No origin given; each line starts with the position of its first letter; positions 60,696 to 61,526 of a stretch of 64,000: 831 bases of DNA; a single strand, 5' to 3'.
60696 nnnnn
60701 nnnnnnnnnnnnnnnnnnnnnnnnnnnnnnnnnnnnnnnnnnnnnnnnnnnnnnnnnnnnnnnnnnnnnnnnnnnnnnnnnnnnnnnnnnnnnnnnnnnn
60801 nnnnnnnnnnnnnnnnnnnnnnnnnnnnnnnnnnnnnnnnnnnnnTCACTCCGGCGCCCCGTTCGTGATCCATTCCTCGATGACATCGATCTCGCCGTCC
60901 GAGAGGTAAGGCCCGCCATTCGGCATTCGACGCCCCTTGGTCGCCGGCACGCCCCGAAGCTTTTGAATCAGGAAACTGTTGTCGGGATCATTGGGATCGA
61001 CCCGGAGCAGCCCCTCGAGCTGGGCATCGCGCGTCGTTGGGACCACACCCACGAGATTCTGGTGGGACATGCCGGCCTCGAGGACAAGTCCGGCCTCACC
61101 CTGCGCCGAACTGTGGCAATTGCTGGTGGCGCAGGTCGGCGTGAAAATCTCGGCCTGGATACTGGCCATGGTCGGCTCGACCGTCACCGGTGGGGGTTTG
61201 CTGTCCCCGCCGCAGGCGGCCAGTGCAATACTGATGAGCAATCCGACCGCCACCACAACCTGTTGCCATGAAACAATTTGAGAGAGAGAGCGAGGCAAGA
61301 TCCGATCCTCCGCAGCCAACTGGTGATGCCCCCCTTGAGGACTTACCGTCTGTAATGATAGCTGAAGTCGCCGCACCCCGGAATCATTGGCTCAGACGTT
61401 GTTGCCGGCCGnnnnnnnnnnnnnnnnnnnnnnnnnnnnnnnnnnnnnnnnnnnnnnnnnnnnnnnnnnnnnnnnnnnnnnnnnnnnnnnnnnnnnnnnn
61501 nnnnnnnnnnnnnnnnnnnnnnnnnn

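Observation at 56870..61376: Four NHL-repeat beta-propeller paralogs, three of them lipoproteins, with two small PSCyt1-like lipoproteins carrying a non-canonical C-x4-CH motif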

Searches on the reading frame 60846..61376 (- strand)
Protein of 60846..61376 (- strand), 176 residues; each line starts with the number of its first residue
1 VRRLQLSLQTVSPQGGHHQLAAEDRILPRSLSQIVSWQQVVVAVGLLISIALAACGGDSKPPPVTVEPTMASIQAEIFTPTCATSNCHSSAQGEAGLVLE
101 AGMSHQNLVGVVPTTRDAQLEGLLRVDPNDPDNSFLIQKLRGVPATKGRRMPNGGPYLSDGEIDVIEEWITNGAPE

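Call 3: search_protein_families(library=pfam, proteins=[window:60846-61376:-], max_evalue=1)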
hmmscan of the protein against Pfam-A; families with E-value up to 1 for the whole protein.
window:60846-61376:- (176 aa): 1 family
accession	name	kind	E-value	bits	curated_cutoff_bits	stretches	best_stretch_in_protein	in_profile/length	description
PF07635.16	PSCyt1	-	0.011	16.7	22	1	86-140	3-46/59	Planctomycete cytochrome C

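Call 4: search_protein_families(library=ncbifam, proteins=[window:60846-61376:-], max_evalue=1)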
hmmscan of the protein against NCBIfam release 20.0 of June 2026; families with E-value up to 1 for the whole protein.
window:60846-61376:- (176 aa): 3 families
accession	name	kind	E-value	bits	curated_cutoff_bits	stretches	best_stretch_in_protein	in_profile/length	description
NF045774.1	cytochro_C551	exception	0.012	15.5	118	1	41-90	5-56/110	cytochrome c551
NF047812.1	LIC11213_lipo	equivalog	0.025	14.7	100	1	67-97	37-65/118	LIC11213 family lipoprotein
NF058595.1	invert_tail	domain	0.056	13.8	37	1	38-70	55-87/113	lipo-invert putative C-terminal anchoring domain-containing protein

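Call 7: find_homologous_proteins(query=window:60846-61376:-, max_evalue=0.001)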
Query window:60846-61376:- (176 aa): 82 proteins with E <= 0.001 among 282 candidates.
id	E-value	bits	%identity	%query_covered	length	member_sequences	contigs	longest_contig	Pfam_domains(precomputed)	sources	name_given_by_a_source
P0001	3.4e-93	328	99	85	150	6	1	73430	-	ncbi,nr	ncbi:MAG: hypothetical protein SGI90_07710 [Candidatus Eisenbacteria bacterium]|nr:hypothetical prot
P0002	9.9e-75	268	73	99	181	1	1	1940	-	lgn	-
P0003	2.2e-69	251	79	82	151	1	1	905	-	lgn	-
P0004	5.6e-66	239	76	85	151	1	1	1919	-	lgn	-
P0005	1.0e-64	235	82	74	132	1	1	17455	-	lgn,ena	-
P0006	7.5e-58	213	63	97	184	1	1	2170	-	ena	-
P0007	3.7e-52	194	62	81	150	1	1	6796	-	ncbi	ncbi:MAG TPA: hypothetical protein VF720_03775 [Candidatus Eisenbacteria bacterium]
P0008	6.3e-52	194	62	81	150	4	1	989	-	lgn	-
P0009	1.4e-50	189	69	73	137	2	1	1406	-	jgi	-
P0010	4.5e-48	181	61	86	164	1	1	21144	-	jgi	jgi:hypothetical protein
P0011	6.3e-31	125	55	68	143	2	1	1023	-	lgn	-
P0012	8.4e-29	118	50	62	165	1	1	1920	-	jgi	-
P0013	2.1e-28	117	52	68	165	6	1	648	-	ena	-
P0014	2.9e-28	117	50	66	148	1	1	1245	-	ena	-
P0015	4.9e-28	116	53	66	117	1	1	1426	-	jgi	jgi:hypothetical protein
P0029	3.8e-26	110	49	62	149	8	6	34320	-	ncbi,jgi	ncbi:MAG TPA: hypothetical protein VIA19_11055 [Burkholderiales bacterium]|jgi:hypothetical protein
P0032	1.4e-25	108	50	74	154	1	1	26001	-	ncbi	-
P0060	1.9e-20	91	45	60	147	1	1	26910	-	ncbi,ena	-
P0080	1.3e-12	66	36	74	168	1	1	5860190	-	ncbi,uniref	ncbi:hypothetical protein ACFFJX_21630 [Pseudarcicella hirudinis]|uniref:hypothetical protein n=1 Ta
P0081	1.4e-10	59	35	60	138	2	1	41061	-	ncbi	-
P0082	1.3e-8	53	34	61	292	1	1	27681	PF07635.17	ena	-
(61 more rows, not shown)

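Call 10: find_encoding_contigs(protein=P0029, flank=6000, max_places=4)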
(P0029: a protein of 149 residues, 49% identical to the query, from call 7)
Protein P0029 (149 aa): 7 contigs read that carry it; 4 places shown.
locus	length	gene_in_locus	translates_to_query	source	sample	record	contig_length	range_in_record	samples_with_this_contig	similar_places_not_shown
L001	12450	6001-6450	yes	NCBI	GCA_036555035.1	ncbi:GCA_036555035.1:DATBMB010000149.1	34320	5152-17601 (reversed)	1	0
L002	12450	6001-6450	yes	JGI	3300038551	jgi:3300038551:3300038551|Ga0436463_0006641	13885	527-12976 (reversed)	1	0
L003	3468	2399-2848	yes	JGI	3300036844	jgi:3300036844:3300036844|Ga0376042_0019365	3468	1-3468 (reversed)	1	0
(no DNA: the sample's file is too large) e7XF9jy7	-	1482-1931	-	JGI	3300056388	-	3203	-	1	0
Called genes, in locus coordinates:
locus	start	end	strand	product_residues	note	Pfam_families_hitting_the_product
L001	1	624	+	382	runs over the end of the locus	PF01408:GFO_IDH_MocA, PF02894:GFO_IDH_MocA_C, PF22725:GFO_IDH_MocA_C3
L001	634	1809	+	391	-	PF06187:DUF993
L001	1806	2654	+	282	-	PF01261:AP_endonuc_2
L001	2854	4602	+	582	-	PF08811:DUF1800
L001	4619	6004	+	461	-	PF07394:DUF1501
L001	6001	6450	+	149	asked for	-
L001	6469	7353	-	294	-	PF12146:Hydrolase_4, PF00561:Abhydrolase_1 (weak), PF12697:Abhydrolase_6, PF00561:Abhydrolase_1 (weak)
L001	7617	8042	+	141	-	PF00582:Usp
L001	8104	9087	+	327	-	PF00389:2-Hacid_dh, PF02826:2-Hacid_dh_C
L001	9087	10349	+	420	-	PF00355:Rieske, PF19301:LigXa_C (weak)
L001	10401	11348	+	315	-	PF16868:NMT1_3, PF12974:Phosphonate-bd, PF09084:NMT1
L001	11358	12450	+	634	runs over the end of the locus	PF06808:DctM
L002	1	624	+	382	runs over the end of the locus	PF01408:GFO_IDH_MocA, PF02894:GFO_IDH_MocA_C, PF22725:GFO_IDH_MocA_C3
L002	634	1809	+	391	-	PF06187:DUF993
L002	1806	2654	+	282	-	PF01261:AP_endonuc_2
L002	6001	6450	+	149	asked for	-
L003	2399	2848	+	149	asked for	-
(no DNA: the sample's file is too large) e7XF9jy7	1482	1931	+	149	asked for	-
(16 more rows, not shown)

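Call 11: find_encoding_contigs(protein=P0010, flank=6000, max_places=3)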
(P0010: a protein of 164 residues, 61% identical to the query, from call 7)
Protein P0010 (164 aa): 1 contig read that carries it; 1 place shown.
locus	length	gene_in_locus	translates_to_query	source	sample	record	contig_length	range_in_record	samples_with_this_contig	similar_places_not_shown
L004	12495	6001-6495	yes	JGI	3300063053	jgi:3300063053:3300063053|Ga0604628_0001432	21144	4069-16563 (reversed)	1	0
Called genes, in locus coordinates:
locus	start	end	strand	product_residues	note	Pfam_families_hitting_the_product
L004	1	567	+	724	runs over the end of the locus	PF05649:Peptidase_M13_N, PF01431:Peptidase_M13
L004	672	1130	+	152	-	PF02639:DUF188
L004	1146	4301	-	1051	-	PF00069:Pkinase, PF07714:PK_Tyr_Ser-Thr, PF24807:WD40_CDC20-Fz, PF25174:Beta-prop_THOC3, PF23381:Beta-prop_IFT122_1st, PF23414:Beta-prop_EML_2, PF24814:WD40_Prp19, PF25173:Beta-prop_WDR3_1st, +36 more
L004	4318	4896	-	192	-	PF07638:Sigma70_ECF, PF08281:Sigma70_r4_2 (weak), PF04545:Sigma70_r4 (weak)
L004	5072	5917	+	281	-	-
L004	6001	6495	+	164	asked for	-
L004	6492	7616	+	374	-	PF25021:TEN_NHL, PF08450:SGL (faint), PF23500:DUF7133 (faint), PF24684:Vgb_lyase (faint), PF13449:Phytase-like (faint), PF01436:NHL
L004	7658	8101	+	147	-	-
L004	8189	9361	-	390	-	PF08450:SGL (faint), PF01436:NHL (faint), PF25021:TEN_NHL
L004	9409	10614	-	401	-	PF01436:NHL (faint), PF23500:DUF7133 (faint), PF08450:SGL (faint), PF25021:TEN_NHL (weak)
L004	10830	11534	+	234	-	PF00106:adh_short, PF08659:KR, PF13561:adh_short_C2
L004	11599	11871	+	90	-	-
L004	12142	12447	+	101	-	PF12833:HTH_18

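Call 12: find_encoding_contigs(protein=P0080, flank=6000, max_places=2)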
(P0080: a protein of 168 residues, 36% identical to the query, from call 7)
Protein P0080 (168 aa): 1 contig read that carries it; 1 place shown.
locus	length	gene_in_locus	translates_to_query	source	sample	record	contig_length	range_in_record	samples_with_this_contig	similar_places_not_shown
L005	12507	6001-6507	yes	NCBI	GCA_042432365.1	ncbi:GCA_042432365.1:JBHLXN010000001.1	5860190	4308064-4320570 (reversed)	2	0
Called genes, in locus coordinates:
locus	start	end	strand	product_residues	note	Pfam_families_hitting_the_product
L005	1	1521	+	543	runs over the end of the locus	PF17132:Glyco_hydro_106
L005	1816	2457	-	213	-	PF03144:GTP_EFTU_D2 (weak), PF22594:GTP-eEF1A_C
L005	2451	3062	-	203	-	PF00009:GTP_EFTU, PF01926:MMR_HSR1 (faint)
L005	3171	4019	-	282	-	PF01507:PAPS_reduct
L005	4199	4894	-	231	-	PF01507:PAPS_reduct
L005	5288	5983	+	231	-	PF04326:SLFN_AlbA_2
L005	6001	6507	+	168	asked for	-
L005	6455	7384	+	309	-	PF03712:Cu2_monoox_C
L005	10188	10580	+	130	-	PF11969:DcpS_C, PF01230:HIT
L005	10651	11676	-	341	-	PF01210:NAD_Gly3P_dh_N, PF03807:F420_oxidored (weak), PF07479:NAD_Gly3P_dh_C, PF20618:GPD_NAD_C_bact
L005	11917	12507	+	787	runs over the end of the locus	PF00930:DPPIV_N, PF26549:Tricorn_N (weak), PF05448:AXE1 (faint), PF02129:Peptidase_S15, PF01738:DLH (weak), PF20434:BD-FAE, PF00326:Peptidase_S9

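Call 14: find_encoding_contigs(protein=P0032, flank=6000, max_places=2)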
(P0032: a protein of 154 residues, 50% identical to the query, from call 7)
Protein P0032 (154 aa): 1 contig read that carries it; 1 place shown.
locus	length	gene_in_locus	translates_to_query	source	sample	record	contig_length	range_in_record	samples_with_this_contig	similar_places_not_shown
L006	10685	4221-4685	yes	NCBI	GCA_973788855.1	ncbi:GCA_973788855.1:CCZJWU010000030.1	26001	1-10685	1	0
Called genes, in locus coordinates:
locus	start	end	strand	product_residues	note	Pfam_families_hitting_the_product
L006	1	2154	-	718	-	?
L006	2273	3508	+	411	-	PF04893:Yip1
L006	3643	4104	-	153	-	-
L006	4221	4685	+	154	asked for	-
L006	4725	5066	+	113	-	-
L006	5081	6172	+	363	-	-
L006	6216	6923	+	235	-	PF09694:Gcw_chp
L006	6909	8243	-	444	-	PF00082:Peptidase_S8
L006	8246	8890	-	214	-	-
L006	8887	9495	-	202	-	PF07638:Sigma70_ECF, PF04542:Sigma70_r2, PF08281:Sigma70_r4_2, PF04545:Sigma70_r4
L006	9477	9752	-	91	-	-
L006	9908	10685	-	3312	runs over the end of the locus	PF00353:HemolysinCabind (weak), PF22783:BapA_N (faint), PF00353:HemolysinCabind, PF05345:He_PIG, PF00353:HemolysinCabind, PF06594:HCBP_related, PF00353:HemolysinCabind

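Call 15: find_encoding_contigs(protein=P0081, flank=6000, max_places=2)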
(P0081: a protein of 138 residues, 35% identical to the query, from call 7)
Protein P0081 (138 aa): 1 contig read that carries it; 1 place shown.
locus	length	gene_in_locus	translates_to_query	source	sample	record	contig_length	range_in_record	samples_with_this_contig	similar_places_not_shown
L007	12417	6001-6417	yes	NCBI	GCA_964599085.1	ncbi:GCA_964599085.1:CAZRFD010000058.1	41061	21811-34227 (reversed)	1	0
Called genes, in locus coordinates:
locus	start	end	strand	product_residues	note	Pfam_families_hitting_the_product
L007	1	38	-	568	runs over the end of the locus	PF01839:FG-GAP (faint), PF13517:FG-GAP_3, PF07593:UnbV_ASPIC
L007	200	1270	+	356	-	-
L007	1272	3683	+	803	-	PF00034:Cytochrom_C (faint), PF13442:Cytochrome_CBB3 (faint), PF06537:DHOR, PF21419:RoxA-like_Cyt-c (faint), PF06537:DHOR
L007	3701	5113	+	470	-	PF14522:Cytochrome_C7 (faint), PF09699:Paired_CXXCH_1 (faint), PF13435:Cytochrome_C554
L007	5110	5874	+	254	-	PF00413:Peptidase_M10 (weak)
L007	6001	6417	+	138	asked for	-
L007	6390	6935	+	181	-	-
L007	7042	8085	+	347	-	-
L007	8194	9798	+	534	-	PF13646:HEAT_2 (weak)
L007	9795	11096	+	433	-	-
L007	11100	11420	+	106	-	-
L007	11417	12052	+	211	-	-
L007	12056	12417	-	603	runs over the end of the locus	PF00069:Pkinase, PF07714:PK_Tyr_Ser-Thr, PF06293:Kdo (faint)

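Call 16: find_encoding_contigs(protein=P0060, flank=6000, max_places=2)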
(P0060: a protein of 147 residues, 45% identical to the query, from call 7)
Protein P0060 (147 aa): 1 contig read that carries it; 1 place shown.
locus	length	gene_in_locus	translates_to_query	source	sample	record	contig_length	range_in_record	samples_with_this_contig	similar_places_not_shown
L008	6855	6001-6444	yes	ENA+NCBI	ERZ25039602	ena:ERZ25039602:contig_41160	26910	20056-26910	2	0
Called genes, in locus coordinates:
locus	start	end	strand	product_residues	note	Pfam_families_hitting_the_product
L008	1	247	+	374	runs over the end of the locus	PF01408:GFO_IDH_MocA, PF22725:GFO_IDH_MocA_C3, PF02894:GFO_IDH_MocA_C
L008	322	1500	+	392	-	PF06187:DUF993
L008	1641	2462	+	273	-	PF01261:AP_endonuc_2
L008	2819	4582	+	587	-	PF08811:DUF1800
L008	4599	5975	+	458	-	PF07394:DUF1501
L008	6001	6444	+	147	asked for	-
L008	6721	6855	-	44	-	?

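Call 19: find_related_loci(query=A2, collection=genome_contigs, flank=6000)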
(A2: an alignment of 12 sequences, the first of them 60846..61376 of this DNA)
Query A2 (176 aa) in genome_contigs; peptide patterns used: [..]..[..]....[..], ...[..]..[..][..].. (x = any residue, [..] = any of these).
245 stretches matched a pattern; 164 encode a relative of the query (tblastn E <= 1e-3); the best 80 are kept; 80 distinct loci.
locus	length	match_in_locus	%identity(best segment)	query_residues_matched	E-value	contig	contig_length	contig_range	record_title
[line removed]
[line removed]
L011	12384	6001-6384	50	48-174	5e-29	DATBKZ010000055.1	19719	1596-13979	MAG TPA_asm: Burkholderiales bacterium isolate SMAG_U3959 k141_3392820, whole genome shotgun sequence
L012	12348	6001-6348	49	59-175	4e-29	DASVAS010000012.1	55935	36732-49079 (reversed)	MAG TPA_asm: Thermoanaerobaculia bacterium isolate SMAG_U1959 k141_694994, whole genome shotgun sequence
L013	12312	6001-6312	53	65-174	2e-28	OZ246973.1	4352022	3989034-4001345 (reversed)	MAG: Woeseiaceae bacterium isolate b23f494e-b508-4bf2-85c1-ed8b7ae4e92f genome assembly, chromosome: 1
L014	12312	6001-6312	50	69-175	4e-28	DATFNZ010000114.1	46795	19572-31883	MAG TPA_asm: Thermoanaerobaculia bacterium isolate SMAG_U9264 k141_566309, whole genome shotgun sequence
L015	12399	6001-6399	45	46-175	3e-28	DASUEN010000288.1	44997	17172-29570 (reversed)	MAG TPA_asm: Thermoanaerobaculia bacterium isolate SMAG_U1354 k141_268712, whole genome shotgun sequence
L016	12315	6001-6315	50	69-176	8e-28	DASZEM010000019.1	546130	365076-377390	MAG TPA_asm: Thermoanaerobaculia bacterium isolate SMAG_U6494 k141_546037, whole genome shotgun sequence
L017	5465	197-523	51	63-176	5e-28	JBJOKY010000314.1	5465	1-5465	MAG: Pseudomonadota bacterium isolate sycamorecreek_2019_sw_WHONDRS-S19S_0028_F_bin.11 scaffold_1381, whole genome shotg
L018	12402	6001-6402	44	45-174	1e-27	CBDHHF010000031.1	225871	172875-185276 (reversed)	MAG: Rhodothermales bacterium isolate 0fb6ef2c-814e-496a-9ced-0506dc7cabad genome assembly, contig: contig_31, whole gen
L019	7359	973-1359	46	48-175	2e-27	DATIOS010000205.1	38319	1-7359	MAG TPA_asm: Thermoanaerobaculia bacterium isolate SMAG_U15830 k141_403755, whole genome shotgun sequence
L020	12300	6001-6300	54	68-174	4e-27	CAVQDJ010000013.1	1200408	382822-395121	MAG: uncultured Gammaproteobacteria bacterium isolate MFD03551.bin.1.137 genome assembly, contig: contig_6082, whole gen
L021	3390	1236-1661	41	35-174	3e-27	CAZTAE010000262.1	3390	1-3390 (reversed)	MAG TPA_asm: uncultured Woeseiaceae bacterium isolate SRP284430_co1_22 genome assembly, contig: NODE_29416_length_3390_c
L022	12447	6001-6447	41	27-174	3e-27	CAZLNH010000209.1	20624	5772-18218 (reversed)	MAG TPA_asm: uncultured Woeseiaceae bacterium isolate binchicken_co31_70 genome assembly, contig: k141_1091828, whole ge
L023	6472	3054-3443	45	46-174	5e-27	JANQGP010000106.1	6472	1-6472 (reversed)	MAG: Woeseiaceae bacterium isolate PL23b_bin.49 k99_1787833, whole genome shotgun sequence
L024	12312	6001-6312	50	66-174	3e-27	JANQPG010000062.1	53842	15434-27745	MAG: Woeseiaceae bacterium isolate IP29b_bin.156 k99_2576523, whole genome shotgun sequence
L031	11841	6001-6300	51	70-174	5e-26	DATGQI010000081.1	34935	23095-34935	MAG TPA_asm: Woeseiaceae bacterium isolate SMAG_U10419 k141_5877703, whole genome shotgun sequence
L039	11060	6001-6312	49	69-176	2e-25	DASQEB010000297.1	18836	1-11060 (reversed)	MAG TPA_asm: Thermoanaerobaculia bacterium isolate SMAG_U11742 k141_800606, whole genome shotgun sequence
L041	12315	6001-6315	46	65-174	2e-25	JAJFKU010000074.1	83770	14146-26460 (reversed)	MAG: Woeseiaceae bacterium isolate OFTM62 OFTM62_73, whole genome shotgun sequence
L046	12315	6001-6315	50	69-175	5e-25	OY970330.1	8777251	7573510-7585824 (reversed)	MAG: Thermoanaerobaculaceae bacterium isolate MFD05537.bin.c.1 genome assembly, chromosome: 1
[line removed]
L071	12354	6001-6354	46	56-174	7e-25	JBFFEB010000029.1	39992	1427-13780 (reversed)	MAG: Woeseiaceae bacterium isolate Mix_mud13.2021.11.61 k141_2520444_length_39992_cov_17.3871, whole genome shotgun sequ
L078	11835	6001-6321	46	63-174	1e-23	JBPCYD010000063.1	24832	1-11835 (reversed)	MAG: Woeseiaceae bacterium isolate MAG_seacave_37 S1Ck127_3250539, whole genome shotgun sequence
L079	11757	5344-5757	41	49-174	9e-24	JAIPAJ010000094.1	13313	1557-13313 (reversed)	MAG: Leadbetterella sp. isolate Tobar2m-G13 Tobar2m-C4146, whole genome shotgun sequence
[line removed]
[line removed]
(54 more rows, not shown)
